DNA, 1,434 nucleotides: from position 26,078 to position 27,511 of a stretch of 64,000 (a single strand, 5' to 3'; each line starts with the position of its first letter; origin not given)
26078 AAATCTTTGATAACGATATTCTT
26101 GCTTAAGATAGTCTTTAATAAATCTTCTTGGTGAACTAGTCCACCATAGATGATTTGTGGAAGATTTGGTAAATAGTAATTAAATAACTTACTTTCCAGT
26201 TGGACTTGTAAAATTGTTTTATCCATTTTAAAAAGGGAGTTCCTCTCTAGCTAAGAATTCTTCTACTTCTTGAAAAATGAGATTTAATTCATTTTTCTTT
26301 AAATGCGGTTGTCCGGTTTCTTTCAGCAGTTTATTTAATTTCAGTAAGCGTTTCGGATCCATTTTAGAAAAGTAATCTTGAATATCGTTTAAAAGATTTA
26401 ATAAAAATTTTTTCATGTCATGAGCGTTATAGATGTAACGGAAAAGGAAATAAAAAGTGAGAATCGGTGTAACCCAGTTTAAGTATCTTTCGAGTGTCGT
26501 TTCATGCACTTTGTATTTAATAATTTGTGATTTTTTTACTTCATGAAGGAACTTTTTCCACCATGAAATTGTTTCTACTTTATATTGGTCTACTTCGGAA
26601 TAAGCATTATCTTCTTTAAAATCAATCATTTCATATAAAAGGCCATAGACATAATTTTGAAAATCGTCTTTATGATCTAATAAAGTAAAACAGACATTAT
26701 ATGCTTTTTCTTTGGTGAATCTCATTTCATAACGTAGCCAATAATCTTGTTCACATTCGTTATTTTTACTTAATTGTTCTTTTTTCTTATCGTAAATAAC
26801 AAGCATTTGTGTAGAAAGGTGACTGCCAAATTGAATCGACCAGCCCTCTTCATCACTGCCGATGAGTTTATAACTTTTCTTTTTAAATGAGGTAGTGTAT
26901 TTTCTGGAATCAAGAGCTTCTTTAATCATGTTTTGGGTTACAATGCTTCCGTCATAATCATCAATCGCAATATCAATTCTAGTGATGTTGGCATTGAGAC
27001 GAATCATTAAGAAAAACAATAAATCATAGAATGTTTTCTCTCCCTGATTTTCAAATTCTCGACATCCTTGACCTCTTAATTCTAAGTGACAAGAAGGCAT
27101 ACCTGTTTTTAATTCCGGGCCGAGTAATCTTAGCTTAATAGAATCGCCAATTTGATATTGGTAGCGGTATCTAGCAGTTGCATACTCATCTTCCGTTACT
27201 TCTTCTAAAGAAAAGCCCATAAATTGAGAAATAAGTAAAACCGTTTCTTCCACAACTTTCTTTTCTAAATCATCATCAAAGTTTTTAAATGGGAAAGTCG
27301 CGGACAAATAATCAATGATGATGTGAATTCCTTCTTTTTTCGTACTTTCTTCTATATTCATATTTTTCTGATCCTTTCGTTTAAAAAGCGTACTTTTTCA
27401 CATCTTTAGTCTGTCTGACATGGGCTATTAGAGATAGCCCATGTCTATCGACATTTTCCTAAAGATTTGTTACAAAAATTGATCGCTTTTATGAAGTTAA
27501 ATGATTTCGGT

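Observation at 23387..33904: GC-richer 10.5 kb operon: Rep_trans + helicase + membrane ATPase + three proteins with signal peptide, C-terminal TM and basic tail, and no T4SS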

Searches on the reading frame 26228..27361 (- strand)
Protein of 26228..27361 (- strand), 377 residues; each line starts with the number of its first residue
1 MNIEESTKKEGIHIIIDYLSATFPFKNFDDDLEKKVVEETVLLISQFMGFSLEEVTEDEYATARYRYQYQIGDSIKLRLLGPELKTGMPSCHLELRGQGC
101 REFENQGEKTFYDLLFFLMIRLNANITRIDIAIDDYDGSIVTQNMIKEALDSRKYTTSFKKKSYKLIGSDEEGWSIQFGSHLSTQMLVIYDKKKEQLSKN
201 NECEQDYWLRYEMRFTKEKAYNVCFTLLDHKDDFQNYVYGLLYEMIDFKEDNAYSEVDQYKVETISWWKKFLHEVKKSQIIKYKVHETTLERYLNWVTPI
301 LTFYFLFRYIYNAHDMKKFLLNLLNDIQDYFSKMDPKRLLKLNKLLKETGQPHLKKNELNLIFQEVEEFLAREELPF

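Call 3: search_protein_families(library=pfam, proteins=[window:26228-27361:-], max_evalue=0.1)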
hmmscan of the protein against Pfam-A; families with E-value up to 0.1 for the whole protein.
window:26228-27361:- (377 aa): 3 families
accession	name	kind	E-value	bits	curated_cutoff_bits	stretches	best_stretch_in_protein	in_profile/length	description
PF02486.25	Rep_trans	-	4.4e-29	102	29.6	1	124-298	1-175/201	Replication initiation factor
PF18106.7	Rol_Rep_N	-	1.2e-07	32.2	23.7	1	14-115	2-89/91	Rolling Circle replication initiation protein N-terminal domain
PF05144.20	Phage_CRI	-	0.0071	16.5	21.7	1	120-219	110-217/232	Replication-associated protein G2P N-terminal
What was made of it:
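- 26228..27361 (-): 377-aa rolling-circle initiator (Rol_Rep_N + Rep_trans). The catalytic-Tyr motif IYDKK aligns with FYEK of the solved Rep. Pfam 4.4e-29 (call 3).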

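Call 4: search_protein_families(library=phrogs, proteins=[window:26228-27361:-], max_evalue=0.1)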
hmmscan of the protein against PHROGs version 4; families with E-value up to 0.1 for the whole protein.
window:26228-27361:- (377 aa): 1 family
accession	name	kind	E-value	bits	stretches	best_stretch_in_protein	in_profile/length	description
phrog_453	-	DNA, RNA and nucleotide metabolism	2.9e-22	80.6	1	7-222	110-328/447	replication initiation protein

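Call 10: search_protein_families(library=ncbifam, proteins=[window:26228-27361:-], max_evalue=0.1)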
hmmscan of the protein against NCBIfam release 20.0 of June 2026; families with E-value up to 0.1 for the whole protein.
window:26228-27361:- (377 aa): 1 family
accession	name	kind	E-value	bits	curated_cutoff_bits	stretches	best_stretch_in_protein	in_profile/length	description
NF047706.1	LIC12611_phage_tail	subfamily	0.019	13.7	480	1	255-376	442-562/628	LIC12611 family phage tail protein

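Call 18: search_dna_similar(query=window:26228-27361:-, collection=phages, mode=protein, max_evalue=0.001, max_rows=30)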
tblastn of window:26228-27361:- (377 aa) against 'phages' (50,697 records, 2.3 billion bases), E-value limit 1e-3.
Records with a match: 12; places in all: 12; records where one place covers at least 80% of the query: 2.
Best place of each record, by identity: <60% 12.
By first word of the organism name: bajarodino 4; Enterococcus 3; Dulem 2; Streptococcus 2; Bacteriophage 1.
By host as written in the record: Enterococcus faecalis 3; Peromyscus fraterculus 3; - 2; Varecia variegata 1; Streptococcus iniae Si1 1; Streptococcus pneumoniae 18C/3 1; Eulemur fulvus collaris 1.
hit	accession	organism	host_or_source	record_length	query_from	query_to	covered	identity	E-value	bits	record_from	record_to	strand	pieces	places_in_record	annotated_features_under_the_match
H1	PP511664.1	Dulem virus 68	Varecia variegata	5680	2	366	97%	22.7%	4e-15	83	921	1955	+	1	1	replication protein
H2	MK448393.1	Streptococcus satellite phage Javan276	Streptococcus iniae Si1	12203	16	335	85%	25.3%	2e-13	78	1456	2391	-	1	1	Cro/CI family transcriptional regulator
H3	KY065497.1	Streptococcus phage IPP61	Streptococcus pneumoniae 18C/3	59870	12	298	76%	23.7%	1e-6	57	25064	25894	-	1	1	transcriptional regulator Cro/CI family protein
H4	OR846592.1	Enterococcus phage Efs 1-1-1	Enterococcus faecalis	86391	12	298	76%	23.7%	1e-6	57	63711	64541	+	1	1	record has no annotation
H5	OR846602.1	Enterococcus phage Efs 1-1-1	Enterococcus faecalis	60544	13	303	77%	23.0%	9e-7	57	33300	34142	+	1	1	record has no annotation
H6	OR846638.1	Enterococcus phage Efs 1-1-1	Enterococcus faecalis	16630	12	297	76%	22.9%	3e-6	55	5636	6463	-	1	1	record has no annotation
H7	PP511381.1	Dulem virus 51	Eulemur fulvus collaris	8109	12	302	77%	22.2%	2e-8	62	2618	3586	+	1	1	replication protein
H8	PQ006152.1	bajarodino virus 45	Neotoma bryanti feces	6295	63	278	57%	29.5%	4e-4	49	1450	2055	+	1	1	replication initiator protein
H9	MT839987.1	Bacteriophage sp.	human fecal samples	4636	77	303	60%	27.0%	4e-8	61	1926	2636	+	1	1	record has no annotation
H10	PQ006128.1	bajarodino virus 52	Peromyscus fraterculus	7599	39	297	69%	22.6%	1e-4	50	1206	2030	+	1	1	replication initiator protein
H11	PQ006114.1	bajarodino virus 80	Peromyscus fraterculus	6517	115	302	50%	27.1%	4e-5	52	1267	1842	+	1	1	replication initiator protein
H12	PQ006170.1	bajarodino virus 24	Peromyscus fraterculus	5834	88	280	51%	25.1%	7e-8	61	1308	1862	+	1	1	replication initiator protein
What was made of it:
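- On Conjugative elements of the Tn916/ICEBs1 type: The N-terminal domain is the plasmid-type Rol_Rep_N, and the closest phage-database relatives are inovirus Reps (calls 3, 18).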

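Call 101: get_annotated_region(hit=H1, flank=5000)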
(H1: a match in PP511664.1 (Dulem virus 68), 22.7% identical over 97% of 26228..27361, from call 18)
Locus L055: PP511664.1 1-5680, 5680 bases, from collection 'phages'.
description: Dulem virus 68 isolate Duke_25FS_81, complete genome.
organism: Dulem virus 68 (NCBI taxid 3145779)
taxonomy: Viruses; Monodnaviria; Loebvirae; Hofneiviricota; Faserviricetes; Tubulavirales; Inoviridae; Inovirus
host: Varecia variegata; source: feces; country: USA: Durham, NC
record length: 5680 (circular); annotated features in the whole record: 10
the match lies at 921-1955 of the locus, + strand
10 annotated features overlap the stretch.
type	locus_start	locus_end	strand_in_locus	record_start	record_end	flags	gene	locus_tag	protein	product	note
CDS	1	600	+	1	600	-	-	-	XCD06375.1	ZOT protein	-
CDS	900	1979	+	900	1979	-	-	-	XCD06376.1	replication protein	-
CDS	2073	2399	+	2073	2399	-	-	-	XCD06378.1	hypothetical protein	-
CDS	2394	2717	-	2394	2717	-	-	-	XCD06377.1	repressor protein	-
CDS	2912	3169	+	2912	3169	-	-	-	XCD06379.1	hypothetical protein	-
CDS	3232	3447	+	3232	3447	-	-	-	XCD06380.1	hypothetical protein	-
CDS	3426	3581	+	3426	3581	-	-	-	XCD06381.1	hypothetical protein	-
CDS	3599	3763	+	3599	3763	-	-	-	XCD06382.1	hypothetical protein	-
CDS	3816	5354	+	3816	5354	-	-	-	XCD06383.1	hypothetical protein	-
CDS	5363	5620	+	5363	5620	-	-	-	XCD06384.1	hypothetical protein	-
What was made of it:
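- Closest known: Inoviruses with Zot/pI ATPase and Rep_trans. Same: The order is ZOT ATPase, intergenic region, Rep (call 101).
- The gene order is colinear with an inovirus across the whole structural block, not only at the origin (call 101).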

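Call 106: search_solved_structures(query=window:26228-27361:-, max_evalue=0.01, show_alignments=1)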
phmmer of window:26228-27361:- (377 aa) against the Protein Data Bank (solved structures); distinct sequences matched with E-value up to 0.01: 1.
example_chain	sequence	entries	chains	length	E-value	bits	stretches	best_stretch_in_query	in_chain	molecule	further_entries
4cij_A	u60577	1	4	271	2.1e-18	69.6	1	11-282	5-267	GST REP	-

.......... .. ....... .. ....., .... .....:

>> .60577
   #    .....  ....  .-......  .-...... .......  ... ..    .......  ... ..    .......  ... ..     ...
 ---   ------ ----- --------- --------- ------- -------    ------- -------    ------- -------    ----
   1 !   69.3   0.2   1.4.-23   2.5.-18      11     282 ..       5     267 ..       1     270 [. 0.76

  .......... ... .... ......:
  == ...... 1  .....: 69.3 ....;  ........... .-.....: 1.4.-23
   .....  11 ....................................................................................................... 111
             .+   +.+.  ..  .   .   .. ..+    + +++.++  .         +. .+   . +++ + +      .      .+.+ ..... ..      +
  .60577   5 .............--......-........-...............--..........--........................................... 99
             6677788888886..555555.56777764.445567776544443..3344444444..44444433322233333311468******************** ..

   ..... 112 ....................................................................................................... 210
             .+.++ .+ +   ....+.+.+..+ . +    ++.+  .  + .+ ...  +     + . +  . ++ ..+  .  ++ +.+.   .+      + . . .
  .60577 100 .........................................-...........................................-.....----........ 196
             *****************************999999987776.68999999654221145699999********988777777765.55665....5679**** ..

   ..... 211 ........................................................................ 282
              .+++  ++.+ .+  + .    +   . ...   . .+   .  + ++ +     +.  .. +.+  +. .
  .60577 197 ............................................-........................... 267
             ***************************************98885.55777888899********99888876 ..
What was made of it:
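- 26228..27361 (-): PDB 4CIJ 2e-18 (call 106).
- Closest known: pT181-family rolling-circle plasmids. Same: Rep_trans + Rol_Rep_N initiator and a Tyr motif (calls 3, 106).
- Rep_trans + Rol_Rep_N (call 3); PDB 4CIJ E 2e-18 (call 106).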
